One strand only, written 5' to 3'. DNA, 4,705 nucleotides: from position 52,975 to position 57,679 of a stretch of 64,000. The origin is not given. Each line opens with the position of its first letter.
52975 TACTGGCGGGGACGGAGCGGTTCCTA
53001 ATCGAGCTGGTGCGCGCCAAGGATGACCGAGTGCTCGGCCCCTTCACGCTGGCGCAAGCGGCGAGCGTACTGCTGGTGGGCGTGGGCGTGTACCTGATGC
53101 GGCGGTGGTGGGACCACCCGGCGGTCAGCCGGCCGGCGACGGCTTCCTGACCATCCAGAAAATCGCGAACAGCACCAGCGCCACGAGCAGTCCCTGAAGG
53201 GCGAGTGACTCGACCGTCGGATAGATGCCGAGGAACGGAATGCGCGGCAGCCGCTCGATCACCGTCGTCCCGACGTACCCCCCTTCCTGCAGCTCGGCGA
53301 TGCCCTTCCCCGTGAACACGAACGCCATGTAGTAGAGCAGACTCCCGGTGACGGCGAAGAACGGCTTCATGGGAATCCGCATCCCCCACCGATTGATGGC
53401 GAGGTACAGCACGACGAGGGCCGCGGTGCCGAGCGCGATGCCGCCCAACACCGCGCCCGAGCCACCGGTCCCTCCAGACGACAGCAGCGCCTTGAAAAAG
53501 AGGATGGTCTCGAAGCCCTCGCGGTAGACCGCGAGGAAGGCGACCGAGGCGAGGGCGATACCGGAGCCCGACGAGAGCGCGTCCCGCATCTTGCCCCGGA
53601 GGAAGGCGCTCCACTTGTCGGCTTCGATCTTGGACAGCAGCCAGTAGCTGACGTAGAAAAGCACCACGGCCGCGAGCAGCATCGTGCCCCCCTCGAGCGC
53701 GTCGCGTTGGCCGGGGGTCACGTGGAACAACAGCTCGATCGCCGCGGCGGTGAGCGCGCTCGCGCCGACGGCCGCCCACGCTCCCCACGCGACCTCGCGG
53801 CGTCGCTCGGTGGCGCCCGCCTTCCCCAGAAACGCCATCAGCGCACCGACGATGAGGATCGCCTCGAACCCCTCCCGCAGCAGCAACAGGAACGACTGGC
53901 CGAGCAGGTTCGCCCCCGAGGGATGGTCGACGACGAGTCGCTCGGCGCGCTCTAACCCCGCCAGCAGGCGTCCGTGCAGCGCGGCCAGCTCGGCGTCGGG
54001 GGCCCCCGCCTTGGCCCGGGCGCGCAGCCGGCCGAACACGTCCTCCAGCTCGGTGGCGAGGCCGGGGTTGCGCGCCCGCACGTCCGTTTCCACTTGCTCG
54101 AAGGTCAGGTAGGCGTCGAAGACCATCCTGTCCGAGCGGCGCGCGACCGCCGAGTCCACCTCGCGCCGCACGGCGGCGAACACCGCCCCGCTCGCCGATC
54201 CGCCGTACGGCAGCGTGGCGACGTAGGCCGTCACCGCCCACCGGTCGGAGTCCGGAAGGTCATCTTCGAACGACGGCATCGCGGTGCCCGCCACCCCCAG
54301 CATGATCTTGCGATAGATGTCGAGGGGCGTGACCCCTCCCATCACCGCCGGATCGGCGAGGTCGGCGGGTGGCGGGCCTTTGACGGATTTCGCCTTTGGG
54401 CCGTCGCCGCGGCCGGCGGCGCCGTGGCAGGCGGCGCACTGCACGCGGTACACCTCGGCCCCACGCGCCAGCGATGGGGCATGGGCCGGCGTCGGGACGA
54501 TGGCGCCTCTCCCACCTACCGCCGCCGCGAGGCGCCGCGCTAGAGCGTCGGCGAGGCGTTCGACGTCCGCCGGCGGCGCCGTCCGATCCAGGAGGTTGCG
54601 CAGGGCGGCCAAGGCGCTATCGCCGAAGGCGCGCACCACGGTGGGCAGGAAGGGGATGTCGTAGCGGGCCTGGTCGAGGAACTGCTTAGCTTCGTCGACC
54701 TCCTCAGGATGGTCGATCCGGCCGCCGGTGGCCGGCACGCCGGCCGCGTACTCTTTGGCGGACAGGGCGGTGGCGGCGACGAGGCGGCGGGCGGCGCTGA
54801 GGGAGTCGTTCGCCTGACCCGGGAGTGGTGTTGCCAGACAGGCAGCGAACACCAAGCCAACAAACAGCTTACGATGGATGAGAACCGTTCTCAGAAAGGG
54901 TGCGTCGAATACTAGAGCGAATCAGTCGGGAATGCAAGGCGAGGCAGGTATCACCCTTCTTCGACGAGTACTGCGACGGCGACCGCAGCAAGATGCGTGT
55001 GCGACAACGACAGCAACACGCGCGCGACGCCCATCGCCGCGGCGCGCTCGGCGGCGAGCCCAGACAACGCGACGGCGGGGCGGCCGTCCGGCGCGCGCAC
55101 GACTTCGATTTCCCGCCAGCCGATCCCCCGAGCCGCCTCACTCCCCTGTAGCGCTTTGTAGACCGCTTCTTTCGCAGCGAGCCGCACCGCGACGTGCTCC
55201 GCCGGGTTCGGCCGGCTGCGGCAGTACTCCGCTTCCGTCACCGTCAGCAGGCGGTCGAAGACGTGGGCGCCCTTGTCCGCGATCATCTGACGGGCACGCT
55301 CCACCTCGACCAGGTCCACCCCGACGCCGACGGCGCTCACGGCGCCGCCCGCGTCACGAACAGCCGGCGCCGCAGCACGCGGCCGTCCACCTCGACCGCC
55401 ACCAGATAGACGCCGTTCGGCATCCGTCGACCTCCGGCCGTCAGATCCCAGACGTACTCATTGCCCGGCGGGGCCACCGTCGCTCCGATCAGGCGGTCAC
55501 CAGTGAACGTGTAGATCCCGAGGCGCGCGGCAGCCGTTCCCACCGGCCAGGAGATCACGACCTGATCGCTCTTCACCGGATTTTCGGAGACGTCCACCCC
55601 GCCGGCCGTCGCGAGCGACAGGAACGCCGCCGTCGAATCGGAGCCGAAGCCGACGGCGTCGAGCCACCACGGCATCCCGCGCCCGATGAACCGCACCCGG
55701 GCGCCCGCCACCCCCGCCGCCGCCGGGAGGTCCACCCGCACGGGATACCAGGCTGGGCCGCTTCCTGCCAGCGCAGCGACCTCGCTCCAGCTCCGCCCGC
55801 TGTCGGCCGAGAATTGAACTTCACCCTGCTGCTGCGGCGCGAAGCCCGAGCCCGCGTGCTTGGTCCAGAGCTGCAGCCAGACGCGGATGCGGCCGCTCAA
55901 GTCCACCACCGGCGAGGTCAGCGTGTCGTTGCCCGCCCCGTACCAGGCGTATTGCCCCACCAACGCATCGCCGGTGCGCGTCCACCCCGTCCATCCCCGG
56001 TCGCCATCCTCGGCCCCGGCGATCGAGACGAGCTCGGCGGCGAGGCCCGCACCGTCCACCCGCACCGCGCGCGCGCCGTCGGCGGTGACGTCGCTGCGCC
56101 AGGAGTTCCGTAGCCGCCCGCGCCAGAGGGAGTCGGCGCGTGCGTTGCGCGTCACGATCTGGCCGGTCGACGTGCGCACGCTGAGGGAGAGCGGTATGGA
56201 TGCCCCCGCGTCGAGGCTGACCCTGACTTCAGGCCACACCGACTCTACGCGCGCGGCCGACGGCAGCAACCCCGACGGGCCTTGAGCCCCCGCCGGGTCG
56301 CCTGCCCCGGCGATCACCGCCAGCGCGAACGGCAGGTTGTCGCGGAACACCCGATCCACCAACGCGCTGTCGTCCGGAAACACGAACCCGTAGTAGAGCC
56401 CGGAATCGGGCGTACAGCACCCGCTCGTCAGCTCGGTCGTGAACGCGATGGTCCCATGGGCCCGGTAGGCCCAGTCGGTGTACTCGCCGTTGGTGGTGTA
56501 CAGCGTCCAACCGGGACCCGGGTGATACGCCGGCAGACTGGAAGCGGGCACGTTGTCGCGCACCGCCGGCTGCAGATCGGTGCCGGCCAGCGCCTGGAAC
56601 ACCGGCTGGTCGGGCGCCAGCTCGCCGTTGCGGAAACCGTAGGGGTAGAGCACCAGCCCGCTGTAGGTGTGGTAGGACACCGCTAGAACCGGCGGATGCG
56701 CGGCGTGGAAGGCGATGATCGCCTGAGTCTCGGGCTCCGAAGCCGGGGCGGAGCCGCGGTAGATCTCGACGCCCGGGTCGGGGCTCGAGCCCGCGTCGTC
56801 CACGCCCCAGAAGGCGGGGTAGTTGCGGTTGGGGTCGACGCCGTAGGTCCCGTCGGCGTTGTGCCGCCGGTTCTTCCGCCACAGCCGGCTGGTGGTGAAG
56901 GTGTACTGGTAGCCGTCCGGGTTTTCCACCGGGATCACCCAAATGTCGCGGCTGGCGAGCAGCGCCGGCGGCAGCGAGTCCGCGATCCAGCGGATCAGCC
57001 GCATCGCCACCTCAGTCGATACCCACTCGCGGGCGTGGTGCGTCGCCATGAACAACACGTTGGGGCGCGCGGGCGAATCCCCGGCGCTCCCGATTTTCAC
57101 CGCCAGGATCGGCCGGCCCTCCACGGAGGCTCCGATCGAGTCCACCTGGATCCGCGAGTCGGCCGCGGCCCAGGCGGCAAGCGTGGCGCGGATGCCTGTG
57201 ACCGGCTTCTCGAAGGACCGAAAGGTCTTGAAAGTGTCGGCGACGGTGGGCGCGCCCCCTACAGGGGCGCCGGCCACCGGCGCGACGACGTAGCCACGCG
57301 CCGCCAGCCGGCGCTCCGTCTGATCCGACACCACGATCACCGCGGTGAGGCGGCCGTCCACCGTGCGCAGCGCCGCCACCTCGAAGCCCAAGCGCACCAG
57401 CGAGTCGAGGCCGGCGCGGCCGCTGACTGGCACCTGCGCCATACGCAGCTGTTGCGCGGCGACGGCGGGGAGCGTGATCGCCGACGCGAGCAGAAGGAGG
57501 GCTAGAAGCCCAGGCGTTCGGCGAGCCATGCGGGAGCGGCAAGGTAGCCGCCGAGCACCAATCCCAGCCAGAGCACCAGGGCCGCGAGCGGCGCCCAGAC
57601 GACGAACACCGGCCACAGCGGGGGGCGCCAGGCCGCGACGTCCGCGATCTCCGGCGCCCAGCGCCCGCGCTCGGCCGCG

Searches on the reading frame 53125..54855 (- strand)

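Call 10: search_protein_families(library=pfam, proteins=[window:53125-54855:-], max_evalue=0.001)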
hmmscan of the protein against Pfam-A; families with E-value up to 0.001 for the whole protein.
window:53125-54855:- (576 aa): 3 families
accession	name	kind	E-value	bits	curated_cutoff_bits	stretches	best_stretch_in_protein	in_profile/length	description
PF03239.20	FTR1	-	6.2e-27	95.1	25.3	1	321-524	4-211/284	Iron permease FTR1 family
PF13442.11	Cytochrome_CBB3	-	5.6e-12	46.2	27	1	129-212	3-68/68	Cytochrome C oxidase, cbb3-type, subunit III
PF00034.26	Cytochrom_C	-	1.3e-11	46.1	21.3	1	130-215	2-89/90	Cytochrome c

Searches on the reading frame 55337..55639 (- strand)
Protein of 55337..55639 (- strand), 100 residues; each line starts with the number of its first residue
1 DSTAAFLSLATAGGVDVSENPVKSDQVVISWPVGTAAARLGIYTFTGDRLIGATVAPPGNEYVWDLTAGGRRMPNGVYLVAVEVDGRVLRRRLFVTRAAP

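Call 76: search_protein_families(library=pfam, proteins=[window:55337-55639:-], max_evalue=0.1)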
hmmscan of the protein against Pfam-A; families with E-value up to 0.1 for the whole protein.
window:55337-55639:- (100 aa): 1 family
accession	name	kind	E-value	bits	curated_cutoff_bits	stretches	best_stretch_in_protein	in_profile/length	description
PF13860.13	FlgD_ig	-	0.056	13.9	27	0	60-84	50-75/79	FlgD Ig-like domain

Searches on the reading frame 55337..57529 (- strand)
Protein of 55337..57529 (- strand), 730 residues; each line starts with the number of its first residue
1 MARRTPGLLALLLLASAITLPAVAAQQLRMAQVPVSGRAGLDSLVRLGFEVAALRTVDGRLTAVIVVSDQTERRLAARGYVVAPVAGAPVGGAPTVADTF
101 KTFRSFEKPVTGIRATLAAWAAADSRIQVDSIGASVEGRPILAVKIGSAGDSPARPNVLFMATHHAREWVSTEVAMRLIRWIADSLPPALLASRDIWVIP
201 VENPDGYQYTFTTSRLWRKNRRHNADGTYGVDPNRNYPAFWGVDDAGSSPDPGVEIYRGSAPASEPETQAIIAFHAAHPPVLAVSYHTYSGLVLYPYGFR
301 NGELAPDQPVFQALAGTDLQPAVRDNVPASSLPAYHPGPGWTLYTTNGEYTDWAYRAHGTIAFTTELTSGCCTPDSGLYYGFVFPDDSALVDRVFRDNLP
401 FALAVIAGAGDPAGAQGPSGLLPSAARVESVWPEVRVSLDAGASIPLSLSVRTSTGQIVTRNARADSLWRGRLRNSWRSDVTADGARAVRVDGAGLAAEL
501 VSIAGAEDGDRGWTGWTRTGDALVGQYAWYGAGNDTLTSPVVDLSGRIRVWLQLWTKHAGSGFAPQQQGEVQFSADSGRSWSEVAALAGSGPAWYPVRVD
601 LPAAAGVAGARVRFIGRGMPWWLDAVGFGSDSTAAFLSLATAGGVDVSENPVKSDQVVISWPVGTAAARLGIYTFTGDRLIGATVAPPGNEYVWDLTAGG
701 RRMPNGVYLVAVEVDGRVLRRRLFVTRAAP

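Call 10: search_protein_families(library=pfam, proteins=[window:55337-57529:-], max_evalue=0.001)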
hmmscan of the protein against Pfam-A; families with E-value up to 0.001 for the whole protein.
window:55337-57529:- (730 aa): 1 family
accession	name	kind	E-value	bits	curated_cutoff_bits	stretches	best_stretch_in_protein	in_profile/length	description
PF00246.29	Peptidase_M14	-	9.4e-61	206.4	21.6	1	117-385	5-272/286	Zinc carboxypeptidase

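Call 31: search_protein_families(library=ncbifam, proteins=[window:55337-57529:-], max_evalue=1)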
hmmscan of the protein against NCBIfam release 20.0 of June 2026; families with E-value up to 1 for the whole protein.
window:55337-57529:- (730 aa): 2 families
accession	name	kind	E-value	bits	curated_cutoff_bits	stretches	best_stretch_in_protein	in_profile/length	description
NF007897.0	PRK10602.1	equivalog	0.00011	21.3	157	1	156-288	40-158/237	murein tripeptide amidase MpaA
TIGR04183.1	Por_Secre_tail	domain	0.036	14.1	23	1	649-724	3-70/72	T9SS type A sorting domain-containing protein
